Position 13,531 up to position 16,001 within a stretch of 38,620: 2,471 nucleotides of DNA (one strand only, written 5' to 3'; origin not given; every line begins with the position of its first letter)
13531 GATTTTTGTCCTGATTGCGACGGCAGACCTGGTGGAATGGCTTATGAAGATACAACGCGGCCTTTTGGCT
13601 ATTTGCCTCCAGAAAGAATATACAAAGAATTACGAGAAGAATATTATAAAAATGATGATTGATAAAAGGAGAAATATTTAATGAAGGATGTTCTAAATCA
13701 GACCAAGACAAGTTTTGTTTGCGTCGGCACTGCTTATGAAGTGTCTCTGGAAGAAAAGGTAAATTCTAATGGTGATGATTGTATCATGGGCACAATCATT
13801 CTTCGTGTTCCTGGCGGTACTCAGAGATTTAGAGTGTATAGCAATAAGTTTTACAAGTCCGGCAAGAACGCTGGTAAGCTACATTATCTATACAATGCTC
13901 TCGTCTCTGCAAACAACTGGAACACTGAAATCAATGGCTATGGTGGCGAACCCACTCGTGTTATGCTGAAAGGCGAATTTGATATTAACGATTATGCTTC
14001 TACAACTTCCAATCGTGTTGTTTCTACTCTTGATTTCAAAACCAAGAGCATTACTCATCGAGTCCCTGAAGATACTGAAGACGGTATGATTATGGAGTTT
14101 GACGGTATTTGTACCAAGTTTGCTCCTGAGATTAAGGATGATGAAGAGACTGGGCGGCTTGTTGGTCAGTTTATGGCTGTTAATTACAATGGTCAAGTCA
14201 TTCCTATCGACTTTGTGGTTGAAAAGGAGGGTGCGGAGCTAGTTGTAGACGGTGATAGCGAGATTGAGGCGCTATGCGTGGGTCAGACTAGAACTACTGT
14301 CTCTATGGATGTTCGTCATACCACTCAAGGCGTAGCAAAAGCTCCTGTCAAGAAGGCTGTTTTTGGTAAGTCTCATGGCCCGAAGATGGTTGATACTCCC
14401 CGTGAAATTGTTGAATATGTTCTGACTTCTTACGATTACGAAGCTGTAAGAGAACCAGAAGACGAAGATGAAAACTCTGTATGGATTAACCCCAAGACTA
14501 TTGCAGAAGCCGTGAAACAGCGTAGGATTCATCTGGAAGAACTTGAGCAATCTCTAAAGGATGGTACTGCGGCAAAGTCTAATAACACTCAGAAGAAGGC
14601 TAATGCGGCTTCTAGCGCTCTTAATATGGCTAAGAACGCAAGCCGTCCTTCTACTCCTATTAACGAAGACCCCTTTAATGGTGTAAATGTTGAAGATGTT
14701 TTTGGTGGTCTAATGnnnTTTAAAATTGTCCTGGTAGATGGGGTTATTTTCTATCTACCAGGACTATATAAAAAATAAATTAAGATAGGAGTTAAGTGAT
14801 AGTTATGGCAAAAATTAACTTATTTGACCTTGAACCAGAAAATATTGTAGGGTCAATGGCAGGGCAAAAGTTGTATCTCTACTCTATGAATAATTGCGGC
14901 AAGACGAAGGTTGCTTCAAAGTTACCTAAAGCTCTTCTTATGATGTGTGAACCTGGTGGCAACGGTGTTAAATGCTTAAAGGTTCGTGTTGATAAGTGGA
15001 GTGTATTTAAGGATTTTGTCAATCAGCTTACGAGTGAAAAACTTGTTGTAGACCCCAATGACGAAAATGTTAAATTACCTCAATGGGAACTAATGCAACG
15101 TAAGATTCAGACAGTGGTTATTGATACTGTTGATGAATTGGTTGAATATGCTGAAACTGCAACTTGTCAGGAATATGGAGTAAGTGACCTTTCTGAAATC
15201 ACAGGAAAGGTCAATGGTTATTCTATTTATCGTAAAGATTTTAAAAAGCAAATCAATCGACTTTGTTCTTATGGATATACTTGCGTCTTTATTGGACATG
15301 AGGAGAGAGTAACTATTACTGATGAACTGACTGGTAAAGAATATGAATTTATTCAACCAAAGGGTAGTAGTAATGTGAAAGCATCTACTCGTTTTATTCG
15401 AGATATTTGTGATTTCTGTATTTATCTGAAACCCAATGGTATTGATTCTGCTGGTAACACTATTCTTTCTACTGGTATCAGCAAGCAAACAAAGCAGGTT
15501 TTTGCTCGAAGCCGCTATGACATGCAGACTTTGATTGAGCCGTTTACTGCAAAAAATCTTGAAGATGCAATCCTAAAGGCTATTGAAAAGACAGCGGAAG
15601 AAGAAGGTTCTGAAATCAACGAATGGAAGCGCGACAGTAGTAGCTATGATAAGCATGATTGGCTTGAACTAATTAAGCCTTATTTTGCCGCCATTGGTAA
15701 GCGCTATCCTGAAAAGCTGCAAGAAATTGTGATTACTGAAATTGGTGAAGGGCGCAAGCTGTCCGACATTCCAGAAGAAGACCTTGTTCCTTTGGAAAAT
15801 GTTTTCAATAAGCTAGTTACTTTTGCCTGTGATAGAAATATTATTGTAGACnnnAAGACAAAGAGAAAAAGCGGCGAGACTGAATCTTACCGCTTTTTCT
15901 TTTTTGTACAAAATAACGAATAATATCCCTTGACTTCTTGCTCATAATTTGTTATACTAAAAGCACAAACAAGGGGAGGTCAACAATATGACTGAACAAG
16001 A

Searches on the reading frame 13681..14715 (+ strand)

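Call 10: search_protein_families(library=phrogs, proteins=[window:13681-14715:+], max_evalue=0.001)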
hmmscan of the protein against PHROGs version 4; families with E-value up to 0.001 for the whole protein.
window:13681-14715:+ (345 aa): 1 family
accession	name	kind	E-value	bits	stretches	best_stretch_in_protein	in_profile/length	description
phrog_2367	-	unknown function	1e-16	62.2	1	2-310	6-312/326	-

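Call 11: search_protein_families(library=pfam, proteins=[window:13681-14715:+], max_evalue=0.001)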
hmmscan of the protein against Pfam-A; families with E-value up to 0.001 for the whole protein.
window:13681-14715:+ (345 aa): 0 families

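Call 43: search_protein_families(library=ncbifam, proteins=[window:13681-14715:+], max_evalue=0.001)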
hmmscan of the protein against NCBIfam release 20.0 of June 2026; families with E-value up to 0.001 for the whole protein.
window:13681-14715:+ (345 aa): 0 families

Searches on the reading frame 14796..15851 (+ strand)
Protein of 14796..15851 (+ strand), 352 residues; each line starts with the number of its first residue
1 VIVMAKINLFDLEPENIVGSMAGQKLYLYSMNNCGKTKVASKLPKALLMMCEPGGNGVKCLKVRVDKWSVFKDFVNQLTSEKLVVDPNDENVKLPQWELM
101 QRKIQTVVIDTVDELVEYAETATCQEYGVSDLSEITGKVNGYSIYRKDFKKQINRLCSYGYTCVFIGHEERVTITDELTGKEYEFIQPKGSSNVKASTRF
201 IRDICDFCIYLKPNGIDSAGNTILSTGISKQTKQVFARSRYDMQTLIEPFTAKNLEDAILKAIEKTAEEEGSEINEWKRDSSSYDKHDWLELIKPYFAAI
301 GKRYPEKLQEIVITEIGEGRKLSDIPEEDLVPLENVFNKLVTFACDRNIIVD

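Call 10: search_protein_families(library=phrogs, proteins=[window:14796-15851:+], max_evalue=0.001)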
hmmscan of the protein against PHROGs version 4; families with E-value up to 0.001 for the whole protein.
window:14796-15851:+ (352 aa): 2 families
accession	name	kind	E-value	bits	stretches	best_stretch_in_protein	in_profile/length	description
phrog_124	-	DNA, RNA and nucleotide metabolism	1e-28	101.8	1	20-326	40-309/382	Sak4-like ssDNA annealing protein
phrog_8097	-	DNA, RNA and nucleotide metabolism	4.4e-07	30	1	24-277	261-498/598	exonuclease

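Call 11: search_protein_families(library=pfam, proteins=[window:14796-15851:+], max_evalue=0.001)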
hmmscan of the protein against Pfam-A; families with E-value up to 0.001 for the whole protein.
window:14796-15851:+ (352 aa): 1 family
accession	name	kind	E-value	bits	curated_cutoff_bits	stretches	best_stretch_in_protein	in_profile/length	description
PF13479.12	AAA_24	-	8e-28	98.1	27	1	23-241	2-195/195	AAA domain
